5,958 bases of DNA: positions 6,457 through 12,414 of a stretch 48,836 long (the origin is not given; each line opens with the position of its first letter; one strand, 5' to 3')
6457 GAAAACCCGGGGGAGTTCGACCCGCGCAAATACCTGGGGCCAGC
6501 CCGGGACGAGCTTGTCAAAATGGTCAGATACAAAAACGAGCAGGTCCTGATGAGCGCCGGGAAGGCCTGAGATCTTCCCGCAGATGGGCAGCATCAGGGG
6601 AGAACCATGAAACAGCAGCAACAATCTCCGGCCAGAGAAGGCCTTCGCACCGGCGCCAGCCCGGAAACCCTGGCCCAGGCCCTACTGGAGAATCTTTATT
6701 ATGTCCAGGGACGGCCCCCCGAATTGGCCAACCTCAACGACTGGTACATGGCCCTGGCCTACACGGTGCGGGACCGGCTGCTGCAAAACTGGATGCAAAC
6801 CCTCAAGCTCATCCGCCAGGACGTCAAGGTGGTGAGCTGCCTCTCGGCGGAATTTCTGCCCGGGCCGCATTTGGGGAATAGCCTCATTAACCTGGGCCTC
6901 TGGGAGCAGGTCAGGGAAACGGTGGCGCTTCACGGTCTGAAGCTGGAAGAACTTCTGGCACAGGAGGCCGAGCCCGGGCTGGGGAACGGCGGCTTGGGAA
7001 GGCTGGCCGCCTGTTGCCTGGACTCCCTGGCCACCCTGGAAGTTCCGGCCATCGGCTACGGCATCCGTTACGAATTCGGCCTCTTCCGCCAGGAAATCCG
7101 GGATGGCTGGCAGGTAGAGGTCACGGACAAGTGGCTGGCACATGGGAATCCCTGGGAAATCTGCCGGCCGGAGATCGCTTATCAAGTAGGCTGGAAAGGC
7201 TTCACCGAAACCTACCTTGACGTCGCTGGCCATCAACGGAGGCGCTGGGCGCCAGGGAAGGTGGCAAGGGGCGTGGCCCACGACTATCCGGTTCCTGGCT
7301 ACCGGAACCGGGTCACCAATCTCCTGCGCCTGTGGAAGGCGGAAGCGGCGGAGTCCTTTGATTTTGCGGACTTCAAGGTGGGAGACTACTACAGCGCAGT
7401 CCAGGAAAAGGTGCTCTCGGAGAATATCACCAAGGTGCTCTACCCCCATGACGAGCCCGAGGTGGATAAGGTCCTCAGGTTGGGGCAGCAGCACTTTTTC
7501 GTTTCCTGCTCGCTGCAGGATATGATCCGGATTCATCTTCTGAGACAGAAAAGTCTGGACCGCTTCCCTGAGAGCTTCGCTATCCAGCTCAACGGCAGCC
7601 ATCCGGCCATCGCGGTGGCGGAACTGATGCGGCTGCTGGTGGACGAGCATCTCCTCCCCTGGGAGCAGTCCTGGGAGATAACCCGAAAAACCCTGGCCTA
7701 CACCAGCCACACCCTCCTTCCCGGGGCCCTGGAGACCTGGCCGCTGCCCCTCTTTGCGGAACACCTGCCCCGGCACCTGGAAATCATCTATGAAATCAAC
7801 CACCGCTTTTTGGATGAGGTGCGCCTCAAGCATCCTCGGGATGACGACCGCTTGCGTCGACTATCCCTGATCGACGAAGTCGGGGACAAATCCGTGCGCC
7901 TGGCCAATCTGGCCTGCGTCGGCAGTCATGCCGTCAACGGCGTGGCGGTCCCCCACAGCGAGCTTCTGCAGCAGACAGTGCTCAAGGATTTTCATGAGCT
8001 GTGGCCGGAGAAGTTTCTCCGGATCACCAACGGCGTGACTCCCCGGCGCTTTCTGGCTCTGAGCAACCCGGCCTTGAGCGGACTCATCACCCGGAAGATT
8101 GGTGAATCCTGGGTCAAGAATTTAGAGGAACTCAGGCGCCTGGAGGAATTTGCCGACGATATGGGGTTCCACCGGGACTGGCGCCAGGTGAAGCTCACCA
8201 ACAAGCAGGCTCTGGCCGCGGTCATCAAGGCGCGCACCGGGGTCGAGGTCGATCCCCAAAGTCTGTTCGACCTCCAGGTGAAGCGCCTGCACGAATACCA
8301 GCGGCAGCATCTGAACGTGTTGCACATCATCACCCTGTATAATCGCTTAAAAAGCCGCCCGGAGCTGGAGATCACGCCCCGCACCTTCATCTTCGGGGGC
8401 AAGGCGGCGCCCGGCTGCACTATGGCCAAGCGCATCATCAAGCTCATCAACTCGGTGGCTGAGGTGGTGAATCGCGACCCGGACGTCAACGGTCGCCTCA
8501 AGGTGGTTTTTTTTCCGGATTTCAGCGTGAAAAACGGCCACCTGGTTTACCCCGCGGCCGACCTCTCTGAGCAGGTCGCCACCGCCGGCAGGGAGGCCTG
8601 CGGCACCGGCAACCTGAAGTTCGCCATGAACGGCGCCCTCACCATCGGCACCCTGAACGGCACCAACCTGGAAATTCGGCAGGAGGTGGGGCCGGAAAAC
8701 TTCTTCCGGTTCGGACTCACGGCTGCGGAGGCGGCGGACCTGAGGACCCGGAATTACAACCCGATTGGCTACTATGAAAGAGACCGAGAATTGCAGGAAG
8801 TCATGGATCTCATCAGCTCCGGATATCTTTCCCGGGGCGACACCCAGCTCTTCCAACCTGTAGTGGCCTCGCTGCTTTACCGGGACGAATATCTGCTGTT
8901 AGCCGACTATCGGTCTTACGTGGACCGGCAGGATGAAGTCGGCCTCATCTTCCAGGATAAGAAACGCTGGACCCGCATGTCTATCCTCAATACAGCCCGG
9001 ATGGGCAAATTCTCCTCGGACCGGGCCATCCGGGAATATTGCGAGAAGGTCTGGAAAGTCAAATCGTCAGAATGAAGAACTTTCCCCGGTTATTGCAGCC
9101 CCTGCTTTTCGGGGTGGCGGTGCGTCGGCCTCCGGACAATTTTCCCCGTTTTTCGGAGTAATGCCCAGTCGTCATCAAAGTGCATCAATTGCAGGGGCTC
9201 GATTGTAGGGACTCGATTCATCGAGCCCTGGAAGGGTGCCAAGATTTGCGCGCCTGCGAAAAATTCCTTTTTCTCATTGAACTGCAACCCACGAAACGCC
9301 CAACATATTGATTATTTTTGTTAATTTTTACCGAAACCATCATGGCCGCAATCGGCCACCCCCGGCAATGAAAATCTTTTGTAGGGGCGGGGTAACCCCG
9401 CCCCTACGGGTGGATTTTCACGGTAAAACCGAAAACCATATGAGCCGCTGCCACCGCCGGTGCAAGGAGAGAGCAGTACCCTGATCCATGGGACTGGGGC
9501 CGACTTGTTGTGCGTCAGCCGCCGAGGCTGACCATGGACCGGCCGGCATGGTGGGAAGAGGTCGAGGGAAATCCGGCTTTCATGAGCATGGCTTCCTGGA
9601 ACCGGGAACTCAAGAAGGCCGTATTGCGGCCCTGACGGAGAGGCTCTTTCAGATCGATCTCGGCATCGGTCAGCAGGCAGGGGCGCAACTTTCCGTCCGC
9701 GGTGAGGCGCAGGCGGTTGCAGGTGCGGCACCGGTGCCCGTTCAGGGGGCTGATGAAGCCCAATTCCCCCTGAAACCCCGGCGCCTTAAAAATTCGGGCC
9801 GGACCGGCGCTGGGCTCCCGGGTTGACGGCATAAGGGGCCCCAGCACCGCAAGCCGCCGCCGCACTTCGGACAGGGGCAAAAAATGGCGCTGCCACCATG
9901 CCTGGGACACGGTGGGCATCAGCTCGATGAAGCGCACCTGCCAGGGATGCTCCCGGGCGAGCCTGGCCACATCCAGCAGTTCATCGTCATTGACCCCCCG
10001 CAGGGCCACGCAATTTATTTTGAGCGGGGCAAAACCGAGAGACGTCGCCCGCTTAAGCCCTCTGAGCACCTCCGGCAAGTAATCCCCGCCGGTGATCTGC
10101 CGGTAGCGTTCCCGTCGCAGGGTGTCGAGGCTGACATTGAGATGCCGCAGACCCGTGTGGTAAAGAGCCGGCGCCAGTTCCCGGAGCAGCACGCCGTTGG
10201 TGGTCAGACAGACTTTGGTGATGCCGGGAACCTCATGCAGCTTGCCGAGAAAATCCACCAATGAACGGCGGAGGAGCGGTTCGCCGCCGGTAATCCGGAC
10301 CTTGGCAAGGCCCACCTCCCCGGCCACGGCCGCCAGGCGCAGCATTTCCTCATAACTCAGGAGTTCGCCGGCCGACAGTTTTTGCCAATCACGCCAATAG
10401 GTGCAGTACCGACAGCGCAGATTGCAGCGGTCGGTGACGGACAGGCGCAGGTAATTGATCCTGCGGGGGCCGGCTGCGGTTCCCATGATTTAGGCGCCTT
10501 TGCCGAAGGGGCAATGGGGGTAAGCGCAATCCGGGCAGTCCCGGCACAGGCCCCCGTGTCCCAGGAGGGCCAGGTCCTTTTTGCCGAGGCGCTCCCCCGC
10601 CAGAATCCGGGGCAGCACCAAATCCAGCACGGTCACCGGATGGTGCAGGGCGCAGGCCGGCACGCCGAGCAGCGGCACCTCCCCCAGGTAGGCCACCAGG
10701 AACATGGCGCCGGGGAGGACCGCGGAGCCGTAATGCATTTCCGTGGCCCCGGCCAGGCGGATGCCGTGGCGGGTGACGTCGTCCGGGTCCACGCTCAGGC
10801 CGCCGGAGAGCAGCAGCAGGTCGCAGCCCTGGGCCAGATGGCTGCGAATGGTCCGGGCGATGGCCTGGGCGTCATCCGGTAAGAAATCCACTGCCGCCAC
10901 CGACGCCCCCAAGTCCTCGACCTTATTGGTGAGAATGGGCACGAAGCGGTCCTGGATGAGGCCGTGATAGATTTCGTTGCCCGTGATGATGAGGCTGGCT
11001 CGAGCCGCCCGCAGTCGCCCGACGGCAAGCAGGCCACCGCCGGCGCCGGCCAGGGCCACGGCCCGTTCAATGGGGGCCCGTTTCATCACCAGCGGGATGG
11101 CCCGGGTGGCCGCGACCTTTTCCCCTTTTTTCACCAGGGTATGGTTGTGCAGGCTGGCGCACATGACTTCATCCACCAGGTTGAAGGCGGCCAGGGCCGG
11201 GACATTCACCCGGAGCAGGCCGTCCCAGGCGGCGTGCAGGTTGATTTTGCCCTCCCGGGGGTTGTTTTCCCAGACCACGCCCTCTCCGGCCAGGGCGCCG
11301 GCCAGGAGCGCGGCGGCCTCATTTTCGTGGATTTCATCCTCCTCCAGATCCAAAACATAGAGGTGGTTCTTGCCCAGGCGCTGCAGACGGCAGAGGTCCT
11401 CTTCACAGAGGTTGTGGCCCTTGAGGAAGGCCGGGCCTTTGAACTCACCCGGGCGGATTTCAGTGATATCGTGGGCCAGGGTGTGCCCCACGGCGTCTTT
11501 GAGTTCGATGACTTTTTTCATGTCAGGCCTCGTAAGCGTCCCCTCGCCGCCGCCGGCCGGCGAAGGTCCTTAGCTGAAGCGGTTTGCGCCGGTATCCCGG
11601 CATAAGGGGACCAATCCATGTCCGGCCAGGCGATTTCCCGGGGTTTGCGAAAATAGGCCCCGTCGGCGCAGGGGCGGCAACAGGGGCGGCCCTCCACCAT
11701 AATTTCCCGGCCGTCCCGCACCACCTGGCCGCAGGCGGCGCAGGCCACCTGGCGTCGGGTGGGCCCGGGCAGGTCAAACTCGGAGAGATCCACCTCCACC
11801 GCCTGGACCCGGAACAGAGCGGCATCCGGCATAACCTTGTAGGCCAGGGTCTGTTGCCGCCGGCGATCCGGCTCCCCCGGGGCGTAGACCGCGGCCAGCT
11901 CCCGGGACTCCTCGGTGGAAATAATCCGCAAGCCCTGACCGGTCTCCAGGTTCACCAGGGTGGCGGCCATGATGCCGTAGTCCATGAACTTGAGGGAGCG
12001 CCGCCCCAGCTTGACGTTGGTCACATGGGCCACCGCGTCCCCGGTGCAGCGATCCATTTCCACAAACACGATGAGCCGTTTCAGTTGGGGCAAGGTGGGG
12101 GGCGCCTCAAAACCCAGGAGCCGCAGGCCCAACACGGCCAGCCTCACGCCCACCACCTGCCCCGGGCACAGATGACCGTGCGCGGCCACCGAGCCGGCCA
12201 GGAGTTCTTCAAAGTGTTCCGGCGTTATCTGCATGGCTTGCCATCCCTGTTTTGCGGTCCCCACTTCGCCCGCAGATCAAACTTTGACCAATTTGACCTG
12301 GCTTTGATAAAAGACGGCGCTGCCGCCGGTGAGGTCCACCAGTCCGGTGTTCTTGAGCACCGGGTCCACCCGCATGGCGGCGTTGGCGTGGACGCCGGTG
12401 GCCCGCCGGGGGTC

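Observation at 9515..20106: Nine-gene sigma54-driven operon fusing a TtrBCA-type molybdoenzyme to an SQR-like flavoprotein, DUF1641, an orphan receiver and a private Moco-maturation set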

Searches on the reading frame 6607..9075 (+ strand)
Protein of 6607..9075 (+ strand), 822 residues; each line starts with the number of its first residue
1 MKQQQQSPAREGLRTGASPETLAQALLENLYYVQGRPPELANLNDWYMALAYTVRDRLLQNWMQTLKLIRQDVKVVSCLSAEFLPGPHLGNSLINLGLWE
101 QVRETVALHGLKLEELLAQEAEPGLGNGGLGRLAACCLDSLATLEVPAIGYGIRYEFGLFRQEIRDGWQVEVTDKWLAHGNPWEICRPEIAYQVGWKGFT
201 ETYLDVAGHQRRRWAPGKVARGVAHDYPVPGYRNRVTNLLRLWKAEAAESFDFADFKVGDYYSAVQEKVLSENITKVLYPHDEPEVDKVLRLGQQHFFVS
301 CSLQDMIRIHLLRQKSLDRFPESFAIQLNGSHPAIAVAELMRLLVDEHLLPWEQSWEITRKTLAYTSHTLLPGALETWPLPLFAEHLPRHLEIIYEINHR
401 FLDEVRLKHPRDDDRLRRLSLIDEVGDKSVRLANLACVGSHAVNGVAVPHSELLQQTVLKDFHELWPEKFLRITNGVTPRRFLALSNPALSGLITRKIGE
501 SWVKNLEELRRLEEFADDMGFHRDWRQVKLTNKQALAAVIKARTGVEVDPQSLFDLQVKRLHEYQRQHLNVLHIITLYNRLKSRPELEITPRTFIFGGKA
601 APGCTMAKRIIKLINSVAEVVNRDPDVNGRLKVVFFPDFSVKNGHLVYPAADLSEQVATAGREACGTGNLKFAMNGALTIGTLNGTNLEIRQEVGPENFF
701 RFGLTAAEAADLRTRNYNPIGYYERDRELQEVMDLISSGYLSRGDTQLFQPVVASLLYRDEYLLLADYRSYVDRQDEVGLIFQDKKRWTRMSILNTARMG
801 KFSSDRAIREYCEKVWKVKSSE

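Call 41: search_protein_families(library=pfam, proteins=[window:6607-9075:+], max_evalue=0.00001)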
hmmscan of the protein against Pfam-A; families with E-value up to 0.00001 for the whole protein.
window:6607-9075:+ (822 aa): 1 family
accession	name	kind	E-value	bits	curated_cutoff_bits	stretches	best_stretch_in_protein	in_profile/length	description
PF00343.26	Phosphorylase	-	0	1028.3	27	1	109-818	4-713/713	Carbohydrate phosphorylase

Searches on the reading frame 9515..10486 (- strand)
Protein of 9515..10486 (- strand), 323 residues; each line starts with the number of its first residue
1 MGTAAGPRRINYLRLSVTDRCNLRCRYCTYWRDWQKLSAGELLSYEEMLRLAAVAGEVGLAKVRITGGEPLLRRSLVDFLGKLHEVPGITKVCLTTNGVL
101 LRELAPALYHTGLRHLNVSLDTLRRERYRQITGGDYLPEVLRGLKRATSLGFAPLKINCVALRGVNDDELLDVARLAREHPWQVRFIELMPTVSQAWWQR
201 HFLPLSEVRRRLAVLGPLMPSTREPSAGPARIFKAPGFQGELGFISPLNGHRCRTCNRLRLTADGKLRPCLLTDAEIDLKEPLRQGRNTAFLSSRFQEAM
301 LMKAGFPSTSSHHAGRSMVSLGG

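Call 3: search_protein_families(library=pfam, proteins=[window:9515-10486:-], max_evalue=0.01)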
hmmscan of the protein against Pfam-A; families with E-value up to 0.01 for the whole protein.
window:9515-10486:- (323 aa): 3 families
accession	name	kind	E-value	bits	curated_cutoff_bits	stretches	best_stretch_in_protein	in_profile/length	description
PF04055.27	Radical_SAM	-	9.7e-33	114.1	29.5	1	16-177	2-166/166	Radical SAM superfamily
PF06463.18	Mob_synth_C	-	1.4e-30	106.4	37.4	1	183-303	2-122/128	Molybdenum Cofactor Synthesis C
PF13353.11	Fer4_12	-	2.7e-06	28.2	22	1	19-122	13-115/137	4Fe-4S single cluster domain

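Call 9: search_protein_families(library=ncbifam, proteins=[window:9515-10486:-], max_evalue=0.01)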
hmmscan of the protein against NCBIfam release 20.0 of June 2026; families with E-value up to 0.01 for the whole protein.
window:9515-10486:- (323 aa): 76 families (the best 25 are shown)
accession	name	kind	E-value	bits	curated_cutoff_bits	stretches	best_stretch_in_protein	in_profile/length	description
TIGR02666.1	moaA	equivalog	2.2e-96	322.8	284.05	1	8-323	7-336/336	GTP 3',8-cyclase MoaA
TIGR02668.1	moaA_archaeal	equivalog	9.3e-66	221.9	325.25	1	8-303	7-298/303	GTP 3',8-cyclase MoaA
NF001199.0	PRK00164.2-1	equivalog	1.3e-64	218.3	231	1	8-305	9-303/308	GTP 3',8-cyclase MoaA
NF045702.1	rSAM_GDGT_ether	equivalog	2.8e-17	62.5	450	1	14-191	89-267/486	tetraether lipid synthase Tes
TIGR04317.1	W_rSAM_matur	equivalog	6.3e-15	55.1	380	1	10-147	3-136/349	tungsten cofactor oxidoreductase radical SAM maturase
NF045646.2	rSAM_Se_TrsS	equivalog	1.3e-14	53.6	490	1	15-192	90-266/441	radical SAM (seleno)protein TrsS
TIGR02109.1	PQQ_syn_pqqE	equivalog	2.1e-14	53.3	381.35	1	15-179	11-171/358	pyrroloquinoline quinone biosynthesis protein PqqE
NF038283.1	viperin_w_prok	equivalog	1.1e-13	51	180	1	16-183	7-184/281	viperin family antiviral radical SAM protein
NF045574.1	sacti_mat_StsB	exception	1.4e-13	50.5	625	1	13-190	98-267/466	StsB family radical SAM/SPASM domain sactipeptide maturase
TIGR04347.1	pseudo_SAM_Halo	equivalog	2.8e-13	49.9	525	1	16-153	43-177/390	TIGR04347 family pseudo-SAM/SPASM protein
TIGR03961.1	rSAM_PTO1314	hypoth_equivalog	2e-12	47.1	306.05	1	20-179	32-180/332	PTO1314 family radical SAM protein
TIGR04466.1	rSAM_BlsE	equivalog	2.2e-12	47.1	400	1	11-161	3-147/327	cytosylglucuronate decarboxylase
TIGR04251.1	SCM_rSAM_ScmF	equivalog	3.6e-12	46.3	400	1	13-195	6-188/353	SynChlorMet cassette radical SAM/SPASM protein ScmF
TIGR04055.1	rSAM_NirJ2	equivalog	5.8e-12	45.8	500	1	17-179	6-163/326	putative heme d1 biosynthesis radical SAM protein NirJ2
TIGR04311.1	rSAM_Geo_metal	subfamily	1.3e-11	44.2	400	1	13-145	5-137/423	radical SAM/SPASM family putative metalloenzyme maturase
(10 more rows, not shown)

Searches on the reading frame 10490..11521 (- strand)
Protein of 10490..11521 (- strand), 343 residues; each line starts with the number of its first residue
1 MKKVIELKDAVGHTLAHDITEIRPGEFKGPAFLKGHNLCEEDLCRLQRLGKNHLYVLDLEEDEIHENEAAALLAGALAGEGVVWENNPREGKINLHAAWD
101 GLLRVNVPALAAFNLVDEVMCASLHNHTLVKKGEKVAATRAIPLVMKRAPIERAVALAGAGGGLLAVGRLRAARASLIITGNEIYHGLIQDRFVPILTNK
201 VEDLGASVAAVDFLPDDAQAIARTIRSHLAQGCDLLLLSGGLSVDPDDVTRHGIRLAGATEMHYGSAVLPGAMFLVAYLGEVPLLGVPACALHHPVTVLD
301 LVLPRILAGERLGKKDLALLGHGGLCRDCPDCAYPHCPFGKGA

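Call 3: search_protein_families(library=pfam, proteins=[window:10490-11521:-], max_evalue=0.01)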
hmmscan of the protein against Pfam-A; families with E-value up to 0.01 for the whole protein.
window:10490-11521:- (343 aa): 1 family
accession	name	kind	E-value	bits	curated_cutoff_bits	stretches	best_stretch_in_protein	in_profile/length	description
PF00994.29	MoCF_biosynth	-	5.2e-20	72.1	26.6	1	177-275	2-99/144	Probable molybdopterin binding domain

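Call 9: search_protein_families(library=ncbifam, proteins=[window:10490-11521:-], max_evalue=0.01)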
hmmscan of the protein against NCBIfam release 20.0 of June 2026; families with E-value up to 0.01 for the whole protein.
window:10490-11521:- (343 aa): 12 families
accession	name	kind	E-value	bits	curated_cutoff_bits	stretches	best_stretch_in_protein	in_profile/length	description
TIGR00177.1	molyb_syn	domain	5.8e-15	55.5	85.35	1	174-263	3-94/148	molybdenum cofactor synthesis domain-containing protein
NF011068.0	PRK14498.1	equivalog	2.7e-11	42.2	534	1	163-289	177-308/647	molybdopterin biosynthesis protein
NF002947.1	PRK03604.1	equivalog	5.6e-10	39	285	1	124-255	108-228/301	bifunctional molybdenum cofactor biosynthesis protein MoaC/MoaB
NF001813.0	PRK00549.1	equivalog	1.5e-08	34.1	379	1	174-254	2-81/414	competence/damage-inducible protein A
NF002291.0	PRK01215.1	equivalog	6.7e-08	31.9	293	1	173-257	4-87/264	nicotinamide mononucleotide deamidase-related protein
NF050098.1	MoeA_actino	exception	1.1e-07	31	560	1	176-258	185-266/400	molybdopterin molybdotransferase MoeA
NF045515.2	Glp_gephyrin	equivalog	1.8e-06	27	475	1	177-306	186-315/403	molybdotransferase-like divisome protein Glp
NF007960.1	PRK10680.1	equivalog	2.6e-06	26.5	440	1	179-307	187-313/401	molybdopterin molybdotransferase MoeA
NF011067.0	PRK14497.1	equivalog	4.9e-06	25.4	536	1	176-308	190-319/546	putative molybdopterin biosynthesis protein MoeA/unknown domain fusion protein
NF011060.0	PRK14491.1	equivalog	1e-05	24.2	532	1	181-310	384-513/598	bifunctional molybdopterin-guanine dinucleotide biosynthesis adaptor protein MobB/molybdopterin molybdotransferase MoeA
TIGR00200.1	cinA_nterm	subfamily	0.00012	20.9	243.15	1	174-255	3-83/414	CinA family nicotinamide mononucleotide deamidase-related protein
NF002977.0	PRK03670.1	equivalog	0.00023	20.6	305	1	175-257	3-85/252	competence damage-inducible protein A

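Call 64: search_solved_structures(query=window:10490-11521:-, max_evalue=0.01)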
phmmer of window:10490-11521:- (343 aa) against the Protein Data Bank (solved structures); distinct sequences matched with E-value up to 0.01: 7.
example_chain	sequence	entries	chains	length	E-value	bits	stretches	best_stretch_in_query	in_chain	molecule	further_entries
8ron_A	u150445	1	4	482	0.00016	24.6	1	173-262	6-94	Isoform 2 of FAD synthase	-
4uux_A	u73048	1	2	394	0.00053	22.8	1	174-269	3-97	CINA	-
4cta_A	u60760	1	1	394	0.00054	22.8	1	174-269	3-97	CINA-LIKE PROTEIN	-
4ct8_A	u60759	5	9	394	0.00054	22.8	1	174-269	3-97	CINA-LIKE PROTEIN | CINA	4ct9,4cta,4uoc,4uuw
3pzy_A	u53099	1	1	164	0.0042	19.9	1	170-251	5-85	Mog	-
3oi9_A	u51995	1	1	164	0.0043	19.8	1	170-251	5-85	Molybdenum cofactor synthesis domain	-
1ihc_A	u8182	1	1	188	0.01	18.6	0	166-300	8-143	Gephyrin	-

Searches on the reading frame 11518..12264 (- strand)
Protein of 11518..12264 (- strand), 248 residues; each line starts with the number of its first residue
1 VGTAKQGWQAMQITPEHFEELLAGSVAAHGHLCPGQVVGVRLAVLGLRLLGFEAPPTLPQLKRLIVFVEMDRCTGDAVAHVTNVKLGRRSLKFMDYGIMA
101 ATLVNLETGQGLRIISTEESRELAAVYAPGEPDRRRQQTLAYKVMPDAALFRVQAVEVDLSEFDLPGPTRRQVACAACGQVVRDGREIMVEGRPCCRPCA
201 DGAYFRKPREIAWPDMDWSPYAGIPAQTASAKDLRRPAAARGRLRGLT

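Call 3: search_protein_families(library=pfam, proteins=[window:11518-12264:-], max_evalue=0.01)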
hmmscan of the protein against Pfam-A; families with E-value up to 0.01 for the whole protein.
window:11518-12264:- (248 aa): 1 family
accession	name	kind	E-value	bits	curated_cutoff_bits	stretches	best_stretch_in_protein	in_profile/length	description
PF02663.19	FmdE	-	5.7e-27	94.8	22.9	1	29-151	2-121/133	FmdE, Molybdenum formylmethanofuran dehydrogenase operon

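Call 9: search_protein_families(library=ncbifam, proteins=[window:11518-12264:-], max_evalue=0.01)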
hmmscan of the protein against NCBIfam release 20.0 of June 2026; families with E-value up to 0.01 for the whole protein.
window:11518-12264:- (248 aa): 0 families

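Call 63: search_solved_structures(query=window:11518-12264:-, max_evalue=0.01)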
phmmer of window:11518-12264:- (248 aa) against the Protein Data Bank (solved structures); distinct sequences matched with E-value up to 0.01: 1.
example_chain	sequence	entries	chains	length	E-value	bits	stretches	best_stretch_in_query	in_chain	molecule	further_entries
2gvi_A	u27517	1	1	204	0.00011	25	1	28-199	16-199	conserved hypothetical protein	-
